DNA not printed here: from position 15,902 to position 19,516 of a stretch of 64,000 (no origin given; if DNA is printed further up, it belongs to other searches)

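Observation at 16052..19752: SDR (NAD-epimerase/dehydratase-type) domain fused in one polypeptide to a complete [FeFe] hydrogenase, preceded by a 4-TM protein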

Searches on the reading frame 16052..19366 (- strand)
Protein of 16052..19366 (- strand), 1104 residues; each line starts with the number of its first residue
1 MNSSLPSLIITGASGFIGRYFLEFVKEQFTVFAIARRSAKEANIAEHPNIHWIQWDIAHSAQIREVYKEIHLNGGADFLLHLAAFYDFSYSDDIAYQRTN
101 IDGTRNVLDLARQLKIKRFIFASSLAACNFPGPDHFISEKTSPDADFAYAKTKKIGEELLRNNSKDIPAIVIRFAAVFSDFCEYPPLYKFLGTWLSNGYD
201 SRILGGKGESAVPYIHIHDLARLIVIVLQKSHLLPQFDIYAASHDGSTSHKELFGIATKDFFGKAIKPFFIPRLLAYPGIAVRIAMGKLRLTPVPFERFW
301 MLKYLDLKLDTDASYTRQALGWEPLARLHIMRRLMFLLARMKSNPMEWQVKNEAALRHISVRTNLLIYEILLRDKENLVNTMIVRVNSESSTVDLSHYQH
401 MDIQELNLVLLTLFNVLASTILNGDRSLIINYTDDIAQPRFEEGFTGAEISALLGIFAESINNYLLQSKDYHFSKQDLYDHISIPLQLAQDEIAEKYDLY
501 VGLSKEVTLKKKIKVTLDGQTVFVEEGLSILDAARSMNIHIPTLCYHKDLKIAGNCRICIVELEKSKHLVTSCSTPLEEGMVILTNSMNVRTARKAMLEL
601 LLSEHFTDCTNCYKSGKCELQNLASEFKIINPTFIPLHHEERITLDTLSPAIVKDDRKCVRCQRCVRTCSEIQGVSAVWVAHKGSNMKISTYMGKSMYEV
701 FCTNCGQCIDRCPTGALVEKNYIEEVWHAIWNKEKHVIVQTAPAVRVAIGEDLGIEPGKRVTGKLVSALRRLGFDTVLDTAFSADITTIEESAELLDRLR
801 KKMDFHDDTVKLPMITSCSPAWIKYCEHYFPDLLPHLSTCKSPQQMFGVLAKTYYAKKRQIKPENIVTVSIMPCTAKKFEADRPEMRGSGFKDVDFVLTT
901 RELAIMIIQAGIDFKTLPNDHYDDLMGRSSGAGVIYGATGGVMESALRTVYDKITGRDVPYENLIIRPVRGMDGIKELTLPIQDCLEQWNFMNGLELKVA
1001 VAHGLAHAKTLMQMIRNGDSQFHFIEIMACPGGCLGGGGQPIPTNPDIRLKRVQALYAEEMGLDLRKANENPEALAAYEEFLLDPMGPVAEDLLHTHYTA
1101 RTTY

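Call 3: search_protein_families(library=pfam, proteins=[window:16052-19366:-], max_evalue=0.01)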
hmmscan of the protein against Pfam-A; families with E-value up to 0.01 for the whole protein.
window:16052-19366:- (1104 aa): 21 families
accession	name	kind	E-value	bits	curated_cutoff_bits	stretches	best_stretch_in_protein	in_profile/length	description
PF02906.19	Fe_hyd_lg_C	-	9.3e-95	317.3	22.1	1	735-1038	1-245/245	Iron only hydrogenase large subunit, C-terminal domain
PF01370.27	Epimerase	-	6.2e-28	98.3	20.9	1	9-234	2-231/240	NAD dependent epimerase/dehydratase family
PF13510.11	Fer2_4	-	1.9e-18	66.7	22.8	1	511-587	2-81/82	2Fe-2S iron-sulfur cluster binding domain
PF02256.22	Fe_hyd_SSU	-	2.7e-16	59.8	24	1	1047-1101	2-56/56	Iron hydrogenase small subunit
PF07993.18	NAD_binding_4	-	1.6e-14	54.2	20.1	1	75-179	88-209/258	Male sterility protein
PF16363.11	GDP_Man_Dehyd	-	7.2e-14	52.4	27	1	9-230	1-239/332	GDP-mannose 4,6 dehydratase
PF10588.14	NADH-G_4Fe-4S_3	-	7.8e-14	51.4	27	1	594-629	1-36/40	NADH-ubiquinone oxidoreductase-G iron-sulfur binding region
PF01073.25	3Beta_HSD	-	8.3e-14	51.7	22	1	9-164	1-162/280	3-beta hydroxysteroid dehydrogenase/isomerase family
PF22117.2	Fer4_Nqo3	-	2.2e-12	47.4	27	1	650-717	2-66/67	NADH-quinone oxidoreductase subunit 3, ferredoxin-like domain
PF13460.12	NAD_binding_10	-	2.7e-11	44.1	27.2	1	12-171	1-140/184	NAD(P)H-binding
PF00111.32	Fer2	-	1.2e-07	32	21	1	516-571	2-53/77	2Fe-2S iron-sulfur cluster binding domain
PF12838.12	Fer4_7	-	2.8e-06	28.1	27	1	658-716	1-52/52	4Fe-4S dicluster domain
PF13187.11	Fer4_9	-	1.1e-05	25.7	27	1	658-716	1-51/52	4Fe-4S dicluster domain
PF02719.21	Polysacc_synt_2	-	9.4e-05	22.2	20.2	1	9-128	2-132/293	Polysaccharide biosynthesis protein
PF13484.11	Fer4_16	-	0.00013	23.1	30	1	702-721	2-22/66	4Fe-4S double cluster binding domain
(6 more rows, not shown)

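Call 4: search_protein_families(library=ncbifam, proteins=[window:16052-19366:-], max_evalue=0.01)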
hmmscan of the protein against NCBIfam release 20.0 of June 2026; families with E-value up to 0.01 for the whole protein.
window:16052-19366:- (1104 aa): 59 families (the best 25 are shown)
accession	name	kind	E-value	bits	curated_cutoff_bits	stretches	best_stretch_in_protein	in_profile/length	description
NF040763.1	FeFe_hydrog_A6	exception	3e-244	811.7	765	1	513-1101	1-571/571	NADH-dependent [FeFe] hydrogenase, group A6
NF040762.1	Hydr_FeFe_Clost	exception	1.3e-166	555.6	900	1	514-1099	2-572/572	ferredoxin hydrogenase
TIGR02512.1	FeFe_hydrog_A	subfamily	2.2e-149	497.4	405.95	1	652-1042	2-374/375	[FeFe] hydrogenase, group A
TIGR01973.1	NuoG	equivalog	5.8e-51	174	470.05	1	515-725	1-206/606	NADH-quinone oxidoreductase subunit NuoG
TIGR04105.1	FeFe_hydrog_B1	subfamily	4.1e-50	170.8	450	2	655-954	140-410/462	monomeric [FeFe] hydrogenase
NF005745.0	PRK07569.1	equivalog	4e-49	167.1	333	1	515-721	6-211/238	bidirectional hydrogenase complex protein HoxU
NF006305.0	PRK08493.1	equivalog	6.5e-37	127.1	591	1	512-723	1-227/819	NADH-quinone oxidoreductase subunit G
NF005895.0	PRK07860.1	equivalog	1.1e-35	122.9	802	1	506-722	11-225/811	NADH-quinone oxidoreductase subunit G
NF009454.0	PRK12814.1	equivalog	1.1e-27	96.7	916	1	511-611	2-102/657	putative NADPH-dependent glutamate synthase small subunit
NF005539.0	PRK07201.1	equivalog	8.2e-16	57.8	549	1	8-178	3-178/657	SDR family oxidoreductase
TIGR03466.1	HpnA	hypoth_equivalog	2.3e-14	53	367.65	1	9-170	4-162/327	hopanoid-associated sugar epimerase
TIGR01179.1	galE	equivalog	1.5e-12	47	262.3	1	8-174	2-173/332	UDP-glucose 4-epimerase GalE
TIGR01777.1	yfcH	hypoth_equivalog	2e-11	44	207.35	1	9-237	2-220/292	TIGR01777 family oxidoreductase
TIGR01746.1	Thioester-redct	subfamily_domain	2.3e-11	43.5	213.35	1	72-179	85-197/371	thioester reductase domain-containing protein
TIGR04180.1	EDH_00030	hypoth_equivalog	4.2e-11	42.5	475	1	9-173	2-171/297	NAD-dependent 4,6-dehydratase LegB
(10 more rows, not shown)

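Call 13: search_solved_structures(query=window:16052-19366:-, show_alignments=2, max_evalue=0.001)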
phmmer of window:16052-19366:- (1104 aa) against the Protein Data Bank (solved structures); distinct sequences matched with E-value up to 0.001: 131 (the best 60 are shown).
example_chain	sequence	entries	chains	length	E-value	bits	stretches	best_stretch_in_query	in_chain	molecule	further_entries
8a6t_A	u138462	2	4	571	1.8e-169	569.2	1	513-1101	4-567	Electron bifurcating hydrogenase subunit HydA1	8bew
7q4v_A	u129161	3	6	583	1.1e-167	563.2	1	511-1101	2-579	Iron hydrogenase HydA1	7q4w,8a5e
9rj9_A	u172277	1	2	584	1e-123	417.7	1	517-1099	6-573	Iron hydrogenase 1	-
7qhf_A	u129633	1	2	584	3.5e-123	416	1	517-1099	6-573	Iron hydrogenase 1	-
4xdd_A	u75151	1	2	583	4.7e-123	415.5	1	517-1099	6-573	Iron hydrogenase 1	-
4xdc_A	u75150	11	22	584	4.8e-123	415.5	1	517-1099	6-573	Iron hydrogenase 1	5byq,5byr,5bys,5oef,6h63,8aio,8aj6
8cjy_A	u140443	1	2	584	6.6e-123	415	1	517-1099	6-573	Iron hydrogenase 1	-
1c4a_A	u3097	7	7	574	7.1e-123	414.9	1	517-1098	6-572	PROTEIN (FE-ONLY HYDROGENASE) | PROTEIN (PERIPLASMIC HYDROGENASE 1) | Iron hydrogenase 1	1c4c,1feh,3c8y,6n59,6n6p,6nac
9rjo_A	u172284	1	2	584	9.7e-123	414.5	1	517-1099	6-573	Iron hydrogenase 1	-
6gm8_A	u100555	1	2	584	1.2e-122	414.2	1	517-1099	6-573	Iron hydrogenase 1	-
6gm0_A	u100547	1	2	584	1.2e-122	414.2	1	517-1099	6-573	Iron hydrogenase 1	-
6gm2_A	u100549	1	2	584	1.2e-122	414.1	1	517-1099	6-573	Iron hydrogenase 1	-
6yf4_A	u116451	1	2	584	1.2e-122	414.1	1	517-1099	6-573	Iron hydrogenase 1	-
6gm4_A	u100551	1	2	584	1.2e-122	414.1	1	517-1099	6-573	Iron hydrogenase 1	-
6gm3_A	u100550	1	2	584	2.8e-122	412.9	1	517-1099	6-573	Iron hydrogenase 1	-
7p5h_A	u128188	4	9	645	1e-109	371.4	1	514-1104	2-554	Fe-hydrogenase, subunit alpha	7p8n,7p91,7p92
7qv7_D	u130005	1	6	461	1.2e-107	364.5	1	716-1101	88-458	Hydrogen dependent carbon dioxide reductase subunit HydA2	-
9rkm_A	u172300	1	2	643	1.1e-98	334.8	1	701-1101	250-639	[FeFe]-hydrogenase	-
30jk_A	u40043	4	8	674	1.3e-98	334.6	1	701-1101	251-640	[FeFe]-hydrogenase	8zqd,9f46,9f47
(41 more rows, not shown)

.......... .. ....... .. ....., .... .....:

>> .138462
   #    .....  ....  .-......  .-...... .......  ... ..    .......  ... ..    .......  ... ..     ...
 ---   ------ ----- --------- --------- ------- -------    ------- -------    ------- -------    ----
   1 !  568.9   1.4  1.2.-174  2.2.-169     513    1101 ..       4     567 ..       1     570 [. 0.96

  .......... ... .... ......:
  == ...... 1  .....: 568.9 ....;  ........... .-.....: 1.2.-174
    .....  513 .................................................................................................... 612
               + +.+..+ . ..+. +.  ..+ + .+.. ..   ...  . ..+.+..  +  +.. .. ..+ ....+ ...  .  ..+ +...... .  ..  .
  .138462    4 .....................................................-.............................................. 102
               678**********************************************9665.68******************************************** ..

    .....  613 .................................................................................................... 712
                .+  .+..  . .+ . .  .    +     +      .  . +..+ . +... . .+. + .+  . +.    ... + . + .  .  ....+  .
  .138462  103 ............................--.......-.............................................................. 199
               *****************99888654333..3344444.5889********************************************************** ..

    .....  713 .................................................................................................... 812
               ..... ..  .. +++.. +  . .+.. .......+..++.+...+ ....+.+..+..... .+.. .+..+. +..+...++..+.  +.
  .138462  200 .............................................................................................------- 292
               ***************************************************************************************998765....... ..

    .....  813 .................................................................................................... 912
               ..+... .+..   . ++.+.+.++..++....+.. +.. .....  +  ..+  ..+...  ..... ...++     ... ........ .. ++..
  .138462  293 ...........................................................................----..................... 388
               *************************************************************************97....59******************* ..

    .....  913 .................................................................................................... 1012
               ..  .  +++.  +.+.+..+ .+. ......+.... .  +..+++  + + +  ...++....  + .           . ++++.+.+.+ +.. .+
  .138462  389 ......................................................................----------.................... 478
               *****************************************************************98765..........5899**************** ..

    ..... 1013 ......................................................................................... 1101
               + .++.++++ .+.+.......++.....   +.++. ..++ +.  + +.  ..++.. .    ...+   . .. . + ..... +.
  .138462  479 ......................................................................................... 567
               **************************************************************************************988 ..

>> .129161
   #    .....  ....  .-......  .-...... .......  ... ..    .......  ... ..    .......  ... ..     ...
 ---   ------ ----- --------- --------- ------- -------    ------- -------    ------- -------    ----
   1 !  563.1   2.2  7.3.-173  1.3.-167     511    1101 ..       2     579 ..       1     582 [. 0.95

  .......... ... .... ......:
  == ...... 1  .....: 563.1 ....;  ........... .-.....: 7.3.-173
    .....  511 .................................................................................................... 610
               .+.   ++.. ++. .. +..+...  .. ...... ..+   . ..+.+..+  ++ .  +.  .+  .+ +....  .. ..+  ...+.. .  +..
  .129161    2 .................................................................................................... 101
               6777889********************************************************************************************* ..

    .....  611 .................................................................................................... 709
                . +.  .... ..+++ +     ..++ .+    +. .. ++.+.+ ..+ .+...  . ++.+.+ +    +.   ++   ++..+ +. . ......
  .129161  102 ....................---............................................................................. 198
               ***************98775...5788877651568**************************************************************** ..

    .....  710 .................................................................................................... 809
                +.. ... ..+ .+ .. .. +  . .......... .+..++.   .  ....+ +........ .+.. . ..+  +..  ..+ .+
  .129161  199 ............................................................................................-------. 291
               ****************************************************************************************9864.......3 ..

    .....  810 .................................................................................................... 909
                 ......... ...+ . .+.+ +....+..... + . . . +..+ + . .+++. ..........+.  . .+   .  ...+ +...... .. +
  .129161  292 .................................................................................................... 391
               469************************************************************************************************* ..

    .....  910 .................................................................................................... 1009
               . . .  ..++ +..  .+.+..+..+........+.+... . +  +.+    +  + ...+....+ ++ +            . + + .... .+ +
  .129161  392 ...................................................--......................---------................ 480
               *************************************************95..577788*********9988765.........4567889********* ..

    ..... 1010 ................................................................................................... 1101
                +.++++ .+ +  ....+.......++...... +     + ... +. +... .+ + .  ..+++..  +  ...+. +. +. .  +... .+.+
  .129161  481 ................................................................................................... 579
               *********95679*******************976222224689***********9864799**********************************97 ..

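Call 63: list_cluster_members(proteins=[P0122, window:16052-19366:-])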
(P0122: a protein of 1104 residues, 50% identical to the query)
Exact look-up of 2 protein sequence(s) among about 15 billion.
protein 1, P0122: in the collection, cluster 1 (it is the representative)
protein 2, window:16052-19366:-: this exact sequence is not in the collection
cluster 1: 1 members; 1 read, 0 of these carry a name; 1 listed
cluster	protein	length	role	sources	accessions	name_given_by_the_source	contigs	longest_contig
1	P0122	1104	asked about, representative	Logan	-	-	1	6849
